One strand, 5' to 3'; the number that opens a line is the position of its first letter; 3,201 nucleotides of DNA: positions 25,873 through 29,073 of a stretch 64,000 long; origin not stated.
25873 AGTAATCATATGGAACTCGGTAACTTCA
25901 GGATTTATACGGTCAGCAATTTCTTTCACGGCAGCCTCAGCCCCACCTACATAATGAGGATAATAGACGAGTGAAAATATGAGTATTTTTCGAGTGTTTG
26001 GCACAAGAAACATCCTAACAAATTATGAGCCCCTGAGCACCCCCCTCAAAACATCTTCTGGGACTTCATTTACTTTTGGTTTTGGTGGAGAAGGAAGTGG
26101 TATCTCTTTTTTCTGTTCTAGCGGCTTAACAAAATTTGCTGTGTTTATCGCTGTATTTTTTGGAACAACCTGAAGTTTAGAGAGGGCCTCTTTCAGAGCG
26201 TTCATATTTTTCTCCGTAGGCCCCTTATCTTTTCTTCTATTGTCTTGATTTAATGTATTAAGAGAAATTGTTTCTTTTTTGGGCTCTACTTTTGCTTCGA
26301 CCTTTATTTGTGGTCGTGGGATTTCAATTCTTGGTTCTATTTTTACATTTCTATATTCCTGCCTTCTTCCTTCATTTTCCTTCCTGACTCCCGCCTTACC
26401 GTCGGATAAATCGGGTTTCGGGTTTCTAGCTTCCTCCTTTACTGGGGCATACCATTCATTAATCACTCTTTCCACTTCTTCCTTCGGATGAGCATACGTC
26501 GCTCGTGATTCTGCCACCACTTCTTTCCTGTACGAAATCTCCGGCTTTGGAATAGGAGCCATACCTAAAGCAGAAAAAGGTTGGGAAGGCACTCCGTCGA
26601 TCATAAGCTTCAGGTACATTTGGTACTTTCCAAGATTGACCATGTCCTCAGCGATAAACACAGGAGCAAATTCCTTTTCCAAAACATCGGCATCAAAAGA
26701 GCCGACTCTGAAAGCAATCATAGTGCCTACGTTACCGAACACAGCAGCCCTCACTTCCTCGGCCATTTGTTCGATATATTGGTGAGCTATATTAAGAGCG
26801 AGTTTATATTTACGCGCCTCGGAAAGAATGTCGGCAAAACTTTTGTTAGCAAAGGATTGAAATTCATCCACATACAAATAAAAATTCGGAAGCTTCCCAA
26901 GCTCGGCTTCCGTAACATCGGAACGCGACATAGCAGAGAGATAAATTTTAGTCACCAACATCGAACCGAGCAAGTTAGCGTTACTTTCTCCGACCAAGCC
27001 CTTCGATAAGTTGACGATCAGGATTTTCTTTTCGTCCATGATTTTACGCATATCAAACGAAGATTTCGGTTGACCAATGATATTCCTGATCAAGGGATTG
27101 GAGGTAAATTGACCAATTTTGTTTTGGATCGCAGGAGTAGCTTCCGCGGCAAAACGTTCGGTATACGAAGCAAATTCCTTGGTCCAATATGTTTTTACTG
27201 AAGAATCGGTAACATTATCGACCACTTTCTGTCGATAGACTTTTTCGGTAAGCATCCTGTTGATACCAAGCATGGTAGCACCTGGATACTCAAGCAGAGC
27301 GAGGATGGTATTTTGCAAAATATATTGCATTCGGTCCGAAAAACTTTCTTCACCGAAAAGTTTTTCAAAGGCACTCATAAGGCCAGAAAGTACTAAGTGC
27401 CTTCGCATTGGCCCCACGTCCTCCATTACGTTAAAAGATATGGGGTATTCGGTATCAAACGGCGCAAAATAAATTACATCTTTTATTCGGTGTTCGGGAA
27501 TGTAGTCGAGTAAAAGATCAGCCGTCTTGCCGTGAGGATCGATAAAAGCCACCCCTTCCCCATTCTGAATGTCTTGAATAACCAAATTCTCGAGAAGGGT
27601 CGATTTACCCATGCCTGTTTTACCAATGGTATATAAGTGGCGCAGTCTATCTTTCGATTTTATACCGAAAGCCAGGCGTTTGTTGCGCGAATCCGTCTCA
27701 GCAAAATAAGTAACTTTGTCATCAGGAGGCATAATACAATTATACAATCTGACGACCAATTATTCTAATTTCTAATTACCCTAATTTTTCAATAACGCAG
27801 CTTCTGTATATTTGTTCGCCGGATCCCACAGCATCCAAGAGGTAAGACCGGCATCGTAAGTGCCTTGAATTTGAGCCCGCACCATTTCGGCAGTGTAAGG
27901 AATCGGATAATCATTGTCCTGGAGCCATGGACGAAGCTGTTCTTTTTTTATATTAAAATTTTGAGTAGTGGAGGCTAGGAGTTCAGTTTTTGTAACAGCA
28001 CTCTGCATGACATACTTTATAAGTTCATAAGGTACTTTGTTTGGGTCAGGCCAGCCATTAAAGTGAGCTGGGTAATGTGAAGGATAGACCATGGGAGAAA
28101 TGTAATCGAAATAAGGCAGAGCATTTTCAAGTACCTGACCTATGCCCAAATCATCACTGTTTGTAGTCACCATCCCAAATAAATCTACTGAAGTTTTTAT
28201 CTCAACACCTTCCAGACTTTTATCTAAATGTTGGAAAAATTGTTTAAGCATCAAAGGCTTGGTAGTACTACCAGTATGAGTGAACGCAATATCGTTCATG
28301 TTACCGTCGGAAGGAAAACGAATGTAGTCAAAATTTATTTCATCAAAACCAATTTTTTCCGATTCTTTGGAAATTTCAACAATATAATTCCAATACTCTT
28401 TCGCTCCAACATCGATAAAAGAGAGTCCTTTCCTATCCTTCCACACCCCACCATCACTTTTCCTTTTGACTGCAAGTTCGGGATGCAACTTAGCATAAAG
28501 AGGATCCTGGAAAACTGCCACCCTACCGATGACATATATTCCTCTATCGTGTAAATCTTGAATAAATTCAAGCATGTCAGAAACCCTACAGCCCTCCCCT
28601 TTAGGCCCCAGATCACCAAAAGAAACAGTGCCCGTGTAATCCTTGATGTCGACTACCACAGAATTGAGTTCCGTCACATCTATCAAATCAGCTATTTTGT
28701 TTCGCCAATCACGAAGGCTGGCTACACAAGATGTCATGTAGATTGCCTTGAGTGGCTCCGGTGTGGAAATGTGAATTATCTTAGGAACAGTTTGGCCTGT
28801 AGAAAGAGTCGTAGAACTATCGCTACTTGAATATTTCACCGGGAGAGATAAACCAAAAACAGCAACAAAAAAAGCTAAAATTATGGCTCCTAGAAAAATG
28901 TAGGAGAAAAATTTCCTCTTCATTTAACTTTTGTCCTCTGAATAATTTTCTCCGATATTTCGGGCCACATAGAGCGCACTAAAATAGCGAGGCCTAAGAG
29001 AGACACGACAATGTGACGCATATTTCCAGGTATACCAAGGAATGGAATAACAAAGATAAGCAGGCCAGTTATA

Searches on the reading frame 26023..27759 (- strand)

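Call 11: search_protein_families(library=pfam, proteins=[window:26023-27759:-], max_evalue=0.001)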
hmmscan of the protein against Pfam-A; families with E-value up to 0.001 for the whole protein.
window:26023-27759:- (578 aa): 2 families
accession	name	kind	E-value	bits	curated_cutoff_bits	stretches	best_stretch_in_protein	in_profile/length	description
PF10412.15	TrwB_AAD_bind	-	5.8e-05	22.6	20.5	1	39-351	15-309/387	Type IV secretion-system coupling protein DNA-binding domain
PF12696.13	TraG-D_C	-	0.00023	21.5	22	1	293-353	2-67/126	TraM recognition site of TraD and TraG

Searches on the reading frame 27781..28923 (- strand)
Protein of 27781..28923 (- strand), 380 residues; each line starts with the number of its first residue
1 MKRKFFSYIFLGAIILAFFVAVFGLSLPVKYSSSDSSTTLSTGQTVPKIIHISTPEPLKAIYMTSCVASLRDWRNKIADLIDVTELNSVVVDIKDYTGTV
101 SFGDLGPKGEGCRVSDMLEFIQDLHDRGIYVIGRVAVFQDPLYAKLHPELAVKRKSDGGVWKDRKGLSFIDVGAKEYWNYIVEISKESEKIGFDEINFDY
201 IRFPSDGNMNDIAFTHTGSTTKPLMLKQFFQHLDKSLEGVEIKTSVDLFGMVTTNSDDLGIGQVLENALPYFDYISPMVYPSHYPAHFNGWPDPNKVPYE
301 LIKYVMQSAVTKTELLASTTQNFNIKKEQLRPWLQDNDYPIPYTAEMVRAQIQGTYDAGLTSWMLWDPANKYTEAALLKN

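Call 11: search_protein_families(library=pfam, proteins=[window:27781-28923:-], max_evalue=0.001)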
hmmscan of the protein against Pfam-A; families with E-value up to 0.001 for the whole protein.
window:27781-28923:- (380 aa): 1 family
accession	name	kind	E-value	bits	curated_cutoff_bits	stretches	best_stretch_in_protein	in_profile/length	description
PF13200.12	DUF4015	-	1.3e-85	287.7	27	1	60-372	1-313/313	Putative glycosyl hydrolase domain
